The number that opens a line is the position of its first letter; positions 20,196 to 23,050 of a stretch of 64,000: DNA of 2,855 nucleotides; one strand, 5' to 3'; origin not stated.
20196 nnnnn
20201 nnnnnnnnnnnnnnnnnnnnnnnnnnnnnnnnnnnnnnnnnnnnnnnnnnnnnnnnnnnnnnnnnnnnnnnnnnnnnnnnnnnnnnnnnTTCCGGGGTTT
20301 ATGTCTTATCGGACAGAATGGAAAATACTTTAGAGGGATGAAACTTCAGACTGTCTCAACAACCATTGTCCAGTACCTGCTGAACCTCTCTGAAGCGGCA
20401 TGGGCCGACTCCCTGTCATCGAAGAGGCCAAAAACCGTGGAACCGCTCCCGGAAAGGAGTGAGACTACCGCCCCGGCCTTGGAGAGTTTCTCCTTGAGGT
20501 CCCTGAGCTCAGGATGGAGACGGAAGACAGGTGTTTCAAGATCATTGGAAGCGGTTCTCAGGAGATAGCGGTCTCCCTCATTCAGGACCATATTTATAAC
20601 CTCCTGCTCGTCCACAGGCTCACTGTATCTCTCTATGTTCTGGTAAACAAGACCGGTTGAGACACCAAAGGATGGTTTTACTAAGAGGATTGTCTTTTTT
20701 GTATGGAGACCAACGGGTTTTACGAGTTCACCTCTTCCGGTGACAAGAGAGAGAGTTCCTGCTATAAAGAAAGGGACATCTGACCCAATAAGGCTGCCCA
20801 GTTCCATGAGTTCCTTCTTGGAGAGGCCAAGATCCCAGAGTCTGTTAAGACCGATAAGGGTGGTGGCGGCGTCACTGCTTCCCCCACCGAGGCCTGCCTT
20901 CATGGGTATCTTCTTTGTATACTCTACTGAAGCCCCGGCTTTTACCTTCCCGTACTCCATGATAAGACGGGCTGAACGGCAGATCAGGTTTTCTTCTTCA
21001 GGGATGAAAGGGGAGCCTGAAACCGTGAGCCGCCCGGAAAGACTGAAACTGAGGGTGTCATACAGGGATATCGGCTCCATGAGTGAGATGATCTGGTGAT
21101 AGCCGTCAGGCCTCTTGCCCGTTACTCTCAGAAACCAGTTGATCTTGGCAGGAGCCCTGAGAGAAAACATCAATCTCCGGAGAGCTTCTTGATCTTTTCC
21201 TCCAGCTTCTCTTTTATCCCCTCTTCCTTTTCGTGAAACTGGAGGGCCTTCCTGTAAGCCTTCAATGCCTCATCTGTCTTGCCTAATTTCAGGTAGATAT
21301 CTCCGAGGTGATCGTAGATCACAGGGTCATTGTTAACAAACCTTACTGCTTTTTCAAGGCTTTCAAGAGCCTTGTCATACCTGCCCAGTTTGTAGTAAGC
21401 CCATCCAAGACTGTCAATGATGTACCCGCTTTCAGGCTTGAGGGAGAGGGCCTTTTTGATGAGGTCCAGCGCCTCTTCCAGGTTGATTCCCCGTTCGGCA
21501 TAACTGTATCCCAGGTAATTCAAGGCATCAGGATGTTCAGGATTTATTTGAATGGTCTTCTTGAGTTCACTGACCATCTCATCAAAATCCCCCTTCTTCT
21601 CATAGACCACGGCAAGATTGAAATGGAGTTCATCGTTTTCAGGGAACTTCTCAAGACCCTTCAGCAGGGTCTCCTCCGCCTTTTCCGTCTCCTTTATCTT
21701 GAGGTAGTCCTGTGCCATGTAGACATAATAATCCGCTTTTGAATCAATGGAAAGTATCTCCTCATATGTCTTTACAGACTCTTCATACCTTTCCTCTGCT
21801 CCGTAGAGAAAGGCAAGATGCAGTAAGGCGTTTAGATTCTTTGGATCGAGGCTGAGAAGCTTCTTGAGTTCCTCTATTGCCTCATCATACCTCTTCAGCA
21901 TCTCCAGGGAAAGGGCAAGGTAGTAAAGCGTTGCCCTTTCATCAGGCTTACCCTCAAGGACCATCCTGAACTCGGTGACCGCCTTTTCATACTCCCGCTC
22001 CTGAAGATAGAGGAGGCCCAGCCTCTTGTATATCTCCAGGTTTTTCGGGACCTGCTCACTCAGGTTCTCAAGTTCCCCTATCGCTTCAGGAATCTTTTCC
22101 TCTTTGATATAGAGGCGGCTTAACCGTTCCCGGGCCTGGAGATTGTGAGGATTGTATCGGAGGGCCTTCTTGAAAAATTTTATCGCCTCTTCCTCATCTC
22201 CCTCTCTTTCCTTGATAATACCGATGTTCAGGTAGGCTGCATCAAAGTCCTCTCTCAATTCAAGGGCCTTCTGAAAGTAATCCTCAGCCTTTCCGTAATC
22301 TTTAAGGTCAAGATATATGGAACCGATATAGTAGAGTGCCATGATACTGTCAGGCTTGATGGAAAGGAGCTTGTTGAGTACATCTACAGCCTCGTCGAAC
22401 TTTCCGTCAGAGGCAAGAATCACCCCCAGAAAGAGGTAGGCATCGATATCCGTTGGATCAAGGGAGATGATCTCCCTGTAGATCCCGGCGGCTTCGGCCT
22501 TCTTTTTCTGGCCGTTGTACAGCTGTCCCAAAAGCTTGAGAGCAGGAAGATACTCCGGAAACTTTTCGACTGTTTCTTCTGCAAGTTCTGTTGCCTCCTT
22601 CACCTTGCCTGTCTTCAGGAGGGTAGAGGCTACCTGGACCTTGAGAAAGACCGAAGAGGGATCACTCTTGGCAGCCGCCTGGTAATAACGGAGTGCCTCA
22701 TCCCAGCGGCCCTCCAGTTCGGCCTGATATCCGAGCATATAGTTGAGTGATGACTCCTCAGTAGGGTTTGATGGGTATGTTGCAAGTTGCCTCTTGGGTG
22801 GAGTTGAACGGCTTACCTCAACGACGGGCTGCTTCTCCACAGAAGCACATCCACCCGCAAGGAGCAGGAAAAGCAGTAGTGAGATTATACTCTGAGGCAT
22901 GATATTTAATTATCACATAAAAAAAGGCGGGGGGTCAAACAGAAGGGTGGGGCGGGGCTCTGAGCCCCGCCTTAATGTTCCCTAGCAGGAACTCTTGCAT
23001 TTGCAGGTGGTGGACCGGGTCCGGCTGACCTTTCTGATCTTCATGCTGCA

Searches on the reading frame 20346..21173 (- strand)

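Call 11: search_protein_families(library=pfam, proteins=[window:20346-21173:-])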
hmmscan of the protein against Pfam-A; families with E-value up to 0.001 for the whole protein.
window:20346-21173:- (275 aa): 2 families
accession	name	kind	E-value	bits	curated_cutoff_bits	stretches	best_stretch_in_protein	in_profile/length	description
PF00288.32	GHMP_kinases_N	-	6.9e-17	61.9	22.3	1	62-139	1-86/87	GHMP kinases N terminal domain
PF08544.19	GHMP_kinases_C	-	9.9e-14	51.9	21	1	205-268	18-83/85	GHMP kinases C terminal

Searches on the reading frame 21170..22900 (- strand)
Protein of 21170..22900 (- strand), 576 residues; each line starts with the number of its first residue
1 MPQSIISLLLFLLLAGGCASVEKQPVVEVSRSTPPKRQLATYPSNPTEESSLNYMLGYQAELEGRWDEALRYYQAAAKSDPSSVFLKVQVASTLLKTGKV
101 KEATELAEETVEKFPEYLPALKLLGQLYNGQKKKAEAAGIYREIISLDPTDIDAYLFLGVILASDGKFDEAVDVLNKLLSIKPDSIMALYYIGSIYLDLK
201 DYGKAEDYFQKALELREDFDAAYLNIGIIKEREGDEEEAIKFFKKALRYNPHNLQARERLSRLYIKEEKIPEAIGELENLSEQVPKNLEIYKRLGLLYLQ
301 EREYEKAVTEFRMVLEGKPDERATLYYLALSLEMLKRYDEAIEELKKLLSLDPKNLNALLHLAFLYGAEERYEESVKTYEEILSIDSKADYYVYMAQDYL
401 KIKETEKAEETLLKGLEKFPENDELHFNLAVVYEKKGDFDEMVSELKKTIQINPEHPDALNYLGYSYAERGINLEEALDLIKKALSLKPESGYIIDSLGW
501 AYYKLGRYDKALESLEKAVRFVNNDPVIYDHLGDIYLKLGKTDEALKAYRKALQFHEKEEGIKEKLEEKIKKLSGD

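Call 11: search_protein_families(library=pfam, proteins=[window:21170-22900:-])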
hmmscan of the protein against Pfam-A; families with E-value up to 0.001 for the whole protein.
window:21170-22900:- (576 aa): 47 families (the best 25 are shown)
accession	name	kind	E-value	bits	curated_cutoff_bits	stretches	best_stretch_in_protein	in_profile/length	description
PF07719.23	TPR_2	-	8e-75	241.3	27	6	324-355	3-34/34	Tetratricopeptide repeat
PF00515.34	TPR_1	-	1.3e-65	215.2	27.8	5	188-219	3-34/34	Tetratricopeptide repeat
PF14559.12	TPR_19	-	3.4e-57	191.1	25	6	233-293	4-63/68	Tetratricopeptide repeat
PF13181.12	TPR_8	-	1.7e-56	184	25.7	6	189-218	4-33/34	Tetratricopeptide repeat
PF13428.12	TPR_14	-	6.2e-56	181.4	23.5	1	323-364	2-43/44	Tetratricopeptide repeat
PF13432.12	TPR_16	-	1.6e-54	182.3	32.7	5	294-355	3-64/65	Tetratricopeptide repeat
PF13431.12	TPR_17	-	2.1e-51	168.4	24.4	1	412-441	2-31/34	Tetratricopeptide repeat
PF13414.12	TPR_11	-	3.5e-51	171.1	26.8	4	501-540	3-42/42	TPR repeat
PF13424.12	TPR_12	-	3.3e-49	165.4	30.1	6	187-248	4-73/77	Tetratricopeptide repeat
PF13174.12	TPR_6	-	6.5e-43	142.9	26.3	1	324-354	2-32/33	Tetratricopeptide repeat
PF13176.12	TPR_7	-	2.1e-38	127.5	27.9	0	530-554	3-27/36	Tetratricopeptide repeat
PF12895.13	ANAPC3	-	7.8e-32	109.8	27.2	3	136-211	7-81/82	Anaphase-promoting complex, cyclosome, subunit 3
PF23914.1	TPR_CcmH_CycH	-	4.5e-30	105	42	4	181-287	45-154/158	Cytochrome c-type biogenesis protein H TPR domain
PF13374.12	TPR_10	-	6.8e-29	99.4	27.5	1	528-560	4-36/42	Tetratricopeptide repeat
PF25063.1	ARM_TT21_C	-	1.6e-22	80.8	35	2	216-320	91-196/209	Tetratricopeptide repeat protein 21 C-terminal ARM domain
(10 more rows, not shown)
